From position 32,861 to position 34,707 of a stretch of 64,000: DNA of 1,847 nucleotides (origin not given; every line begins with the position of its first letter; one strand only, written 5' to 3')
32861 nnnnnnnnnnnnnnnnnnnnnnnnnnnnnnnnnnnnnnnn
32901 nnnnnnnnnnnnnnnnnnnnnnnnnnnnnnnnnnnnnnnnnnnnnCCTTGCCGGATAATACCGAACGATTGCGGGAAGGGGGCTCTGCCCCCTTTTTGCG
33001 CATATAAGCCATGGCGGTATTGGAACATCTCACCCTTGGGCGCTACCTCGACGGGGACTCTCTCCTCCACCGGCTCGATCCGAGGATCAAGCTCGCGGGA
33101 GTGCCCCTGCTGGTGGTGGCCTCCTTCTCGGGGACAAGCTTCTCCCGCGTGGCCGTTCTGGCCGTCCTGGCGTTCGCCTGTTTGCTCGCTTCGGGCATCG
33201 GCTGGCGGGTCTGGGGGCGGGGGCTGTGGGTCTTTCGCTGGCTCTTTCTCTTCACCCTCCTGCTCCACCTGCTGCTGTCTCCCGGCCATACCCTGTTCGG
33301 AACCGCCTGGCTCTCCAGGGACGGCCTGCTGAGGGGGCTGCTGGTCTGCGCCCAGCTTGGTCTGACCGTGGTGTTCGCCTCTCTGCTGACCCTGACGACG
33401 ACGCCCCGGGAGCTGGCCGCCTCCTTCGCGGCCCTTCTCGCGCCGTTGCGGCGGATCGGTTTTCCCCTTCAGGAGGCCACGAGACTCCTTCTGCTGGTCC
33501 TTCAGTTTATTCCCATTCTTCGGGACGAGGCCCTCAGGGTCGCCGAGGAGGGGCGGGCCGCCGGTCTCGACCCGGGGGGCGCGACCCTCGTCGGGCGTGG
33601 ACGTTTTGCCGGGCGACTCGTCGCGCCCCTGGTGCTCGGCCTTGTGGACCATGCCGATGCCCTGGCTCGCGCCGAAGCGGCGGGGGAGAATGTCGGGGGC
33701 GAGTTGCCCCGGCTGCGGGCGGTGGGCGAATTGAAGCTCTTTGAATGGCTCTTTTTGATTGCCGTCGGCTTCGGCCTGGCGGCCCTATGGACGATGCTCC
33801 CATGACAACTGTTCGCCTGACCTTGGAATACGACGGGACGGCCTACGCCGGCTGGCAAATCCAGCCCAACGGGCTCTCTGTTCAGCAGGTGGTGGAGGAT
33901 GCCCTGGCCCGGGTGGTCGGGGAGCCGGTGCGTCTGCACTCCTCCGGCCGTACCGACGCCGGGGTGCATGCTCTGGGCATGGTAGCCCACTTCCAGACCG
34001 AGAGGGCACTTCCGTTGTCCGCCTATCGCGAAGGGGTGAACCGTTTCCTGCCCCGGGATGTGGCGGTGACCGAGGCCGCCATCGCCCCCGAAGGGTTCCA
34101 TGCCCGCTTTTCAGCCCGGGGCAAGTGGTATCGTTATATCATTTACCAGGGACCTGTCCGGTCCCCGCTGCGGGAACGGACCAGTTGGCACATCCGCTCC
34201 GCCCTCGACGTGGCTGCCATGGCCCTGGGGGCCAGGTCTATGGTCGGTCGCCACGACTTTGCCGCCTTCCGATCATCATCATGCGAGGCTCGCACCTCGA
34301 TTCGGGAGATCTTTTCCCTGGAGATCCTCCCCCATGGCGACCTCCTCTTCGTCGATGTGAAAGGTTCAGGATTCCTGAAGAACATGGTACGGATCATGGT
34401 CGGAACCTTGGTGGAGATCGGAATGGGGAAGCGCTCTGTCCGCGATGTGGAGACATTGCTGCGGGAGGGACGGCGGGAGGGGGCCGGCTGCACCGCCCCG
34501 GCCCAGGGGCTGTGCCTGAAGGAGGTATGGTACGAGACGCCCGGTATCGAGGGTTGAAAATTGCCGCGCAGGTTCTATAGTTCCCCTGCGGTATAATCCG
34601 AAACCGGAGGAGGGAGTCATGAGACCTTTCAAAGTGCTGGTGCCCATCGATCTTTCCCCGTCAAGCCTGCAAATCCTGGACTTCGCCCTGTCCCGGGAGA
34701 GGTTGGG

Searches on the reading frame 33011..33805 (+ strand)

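Call 80: search_protein_families(library=pfam, proteins=[window:33011-33805:+], max_evalue=0.0001)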
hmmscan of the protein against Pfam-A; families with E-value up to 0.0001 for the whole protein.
window:33011-33805:+ (264 aa): 1 family
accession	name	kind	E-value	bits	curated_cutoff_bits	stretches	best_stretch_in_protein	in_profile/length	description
PF02361.21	CbiQ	-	4.9e-21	75.8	25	1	17-221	3-202/216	Cobalt transport protein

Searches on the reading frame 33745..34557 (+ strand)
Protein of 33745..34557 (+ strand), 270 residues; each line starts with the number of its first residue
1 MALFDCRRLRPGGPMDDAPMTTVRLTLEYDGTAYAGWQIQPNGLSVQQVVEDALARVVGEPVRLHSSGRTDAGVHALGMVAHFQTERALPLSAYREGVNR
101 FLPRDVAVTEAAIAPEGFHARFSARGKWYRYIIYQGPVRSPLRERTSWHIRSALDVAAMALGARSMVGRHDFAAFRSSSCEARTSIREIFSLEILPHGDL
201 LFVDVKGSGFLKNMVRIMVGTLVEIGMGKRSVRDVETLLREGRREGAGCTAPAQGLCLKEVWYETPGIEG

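Call 80: search_protein_families(library=pfam, proteins=[window:33745-34557:+], max_evalue=0.0001)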
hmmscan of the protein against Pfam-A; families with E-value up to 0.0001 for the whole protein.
window:33745-34557:+ (270 aa): 1 family
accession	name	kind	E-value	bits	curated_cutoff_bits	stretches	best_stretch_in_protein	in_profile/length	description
PF01416.25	PseudoU_synth_1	-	1.8e-41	141.4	23.3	2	163-264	2-108/108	tRNA pseudouridine synthase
